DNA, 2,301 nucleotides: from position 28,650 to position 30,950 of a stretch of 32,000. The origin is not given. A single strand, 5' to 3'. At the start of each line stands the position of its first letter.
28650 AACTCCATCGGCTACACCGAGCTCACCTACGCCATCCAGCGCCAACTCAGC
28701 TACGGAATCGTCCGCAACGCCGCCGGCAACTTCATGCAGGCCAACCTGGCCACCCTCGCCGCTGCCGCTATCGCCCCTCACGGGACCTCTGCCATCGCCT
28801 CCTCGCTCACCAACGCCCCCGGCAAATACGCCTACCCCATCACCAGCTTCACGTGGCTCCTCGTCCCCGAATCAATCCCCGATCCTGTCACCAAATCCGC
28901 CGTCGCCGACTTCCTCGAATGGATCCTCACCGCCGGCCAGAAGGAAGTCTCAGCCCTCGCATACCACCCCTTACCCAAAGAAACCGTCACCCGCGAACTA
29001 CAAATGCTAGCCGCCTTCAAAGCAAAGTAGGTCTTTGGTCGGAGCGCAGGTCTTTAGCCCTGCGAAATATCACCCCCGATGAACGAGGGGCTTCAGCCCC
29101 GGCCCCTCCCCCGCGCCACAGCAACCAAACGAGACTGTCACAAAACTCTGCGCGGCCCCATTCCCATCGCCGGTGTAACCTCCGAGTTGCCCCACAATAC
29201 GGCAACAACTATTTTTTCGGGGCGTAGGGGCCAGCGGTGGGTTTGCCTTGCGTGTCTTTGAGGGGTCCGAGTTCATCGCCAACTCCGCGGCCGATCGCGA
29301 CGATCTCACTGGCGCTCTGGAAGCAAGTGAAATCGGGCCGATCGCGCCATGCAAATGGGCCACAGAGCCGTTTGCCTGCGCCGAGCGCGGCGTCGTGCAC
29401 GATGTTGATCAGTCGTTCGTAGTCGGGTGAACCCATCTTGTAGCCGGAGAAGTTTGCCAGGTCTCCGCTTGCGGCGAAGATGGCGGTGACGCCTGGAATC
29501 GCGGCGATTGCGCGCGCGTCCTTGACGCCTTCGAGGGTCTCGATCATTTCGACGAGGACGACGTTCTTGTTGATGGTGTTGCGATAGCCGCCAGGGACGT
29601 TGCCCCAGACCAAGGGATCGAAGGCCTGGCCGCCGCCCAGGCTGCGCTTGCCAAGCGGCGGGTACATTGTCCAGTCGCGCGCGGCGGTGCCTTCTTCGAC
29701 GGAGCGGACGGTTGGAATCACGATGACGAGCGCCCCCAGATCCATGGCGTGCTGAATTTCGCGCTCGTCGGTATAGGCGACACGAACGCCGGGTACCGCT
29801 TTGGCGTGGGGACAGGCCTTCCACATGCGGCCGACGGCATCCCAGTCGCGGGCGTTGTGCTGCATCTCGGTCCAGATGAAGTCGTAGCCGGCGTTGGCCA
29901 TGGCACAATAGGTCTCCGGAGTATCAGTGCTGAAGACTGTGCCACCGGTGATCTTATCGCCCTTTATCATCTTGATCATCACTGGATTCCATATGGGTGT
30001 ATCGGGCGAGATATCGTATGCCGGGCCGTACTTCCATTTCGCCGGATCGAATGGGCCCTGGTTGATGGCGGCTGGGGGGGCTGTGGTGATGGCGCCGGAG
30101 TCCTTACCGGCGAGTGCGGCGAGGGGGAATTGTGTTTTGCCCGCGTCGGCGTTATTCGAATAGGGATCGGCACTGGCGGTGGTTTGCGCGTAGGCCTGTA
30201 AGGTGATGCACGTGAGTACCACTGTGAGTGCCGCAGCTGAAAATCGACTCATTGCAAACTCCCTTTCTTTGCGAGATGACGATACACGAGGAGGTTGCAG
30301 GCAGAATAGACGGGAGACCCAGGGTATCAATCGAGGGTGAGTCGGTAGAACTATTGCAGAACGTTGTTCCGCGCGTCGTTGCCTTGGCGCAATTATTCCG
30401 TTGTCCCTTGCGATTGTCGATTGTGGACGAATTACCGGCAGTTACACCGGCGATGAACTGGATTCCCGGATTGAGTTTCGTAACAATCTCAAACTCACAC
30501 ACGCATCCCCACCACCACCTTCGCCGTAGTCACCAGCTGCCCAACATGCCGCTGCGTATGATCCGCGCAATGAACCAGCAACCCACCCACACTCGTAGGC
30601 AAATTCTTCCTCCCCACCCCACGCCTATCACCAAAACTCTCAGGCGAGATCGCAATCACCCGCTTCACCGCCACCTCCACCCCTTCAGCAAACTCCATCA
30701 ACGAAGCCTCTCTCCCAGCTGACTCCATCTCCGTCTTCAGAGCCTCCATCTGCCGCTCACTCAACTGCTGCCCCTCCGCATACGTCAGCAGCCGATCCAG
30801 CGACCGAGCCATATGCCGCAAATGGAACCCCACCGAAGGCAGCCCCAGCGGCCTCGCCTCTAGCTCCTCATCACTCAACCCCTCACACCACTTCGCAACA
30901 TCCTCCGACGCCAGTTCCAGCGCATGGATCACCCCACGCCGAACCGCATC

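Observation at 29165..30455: A ~1.3 kb segment with reversed strand composition, bracketed by a perfect 15-bp inverted repeat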

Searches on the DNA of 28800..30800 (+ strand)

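Call 48: search_rna_families(source=window, start=28800, end=30800, threshold=evalue, max_evalue=1)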
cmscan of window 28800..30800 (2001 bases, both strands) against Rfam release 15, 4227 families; matches with E-value up to 1: 1.
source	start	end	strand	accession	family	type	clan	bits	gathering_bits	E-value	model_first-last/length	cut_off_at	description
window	29706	29837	+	RF03037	PAGEV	Gene; sRNA;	-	19.3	61.1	0.043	1-185/185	no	PAGEV RNA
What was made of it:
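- On Integron gene cassette: Rfam gives nothing relevant (call 48).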

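Call 64: search_dna_similar(query=window:29100-30520:+, collection=plasmids, mode=distant, max_rows=8)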
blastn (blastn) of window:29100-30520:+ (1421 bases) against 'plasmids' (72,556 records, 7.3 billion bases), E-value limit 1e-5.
No match.
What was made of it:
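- No plasmid carries the segment (call 64).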
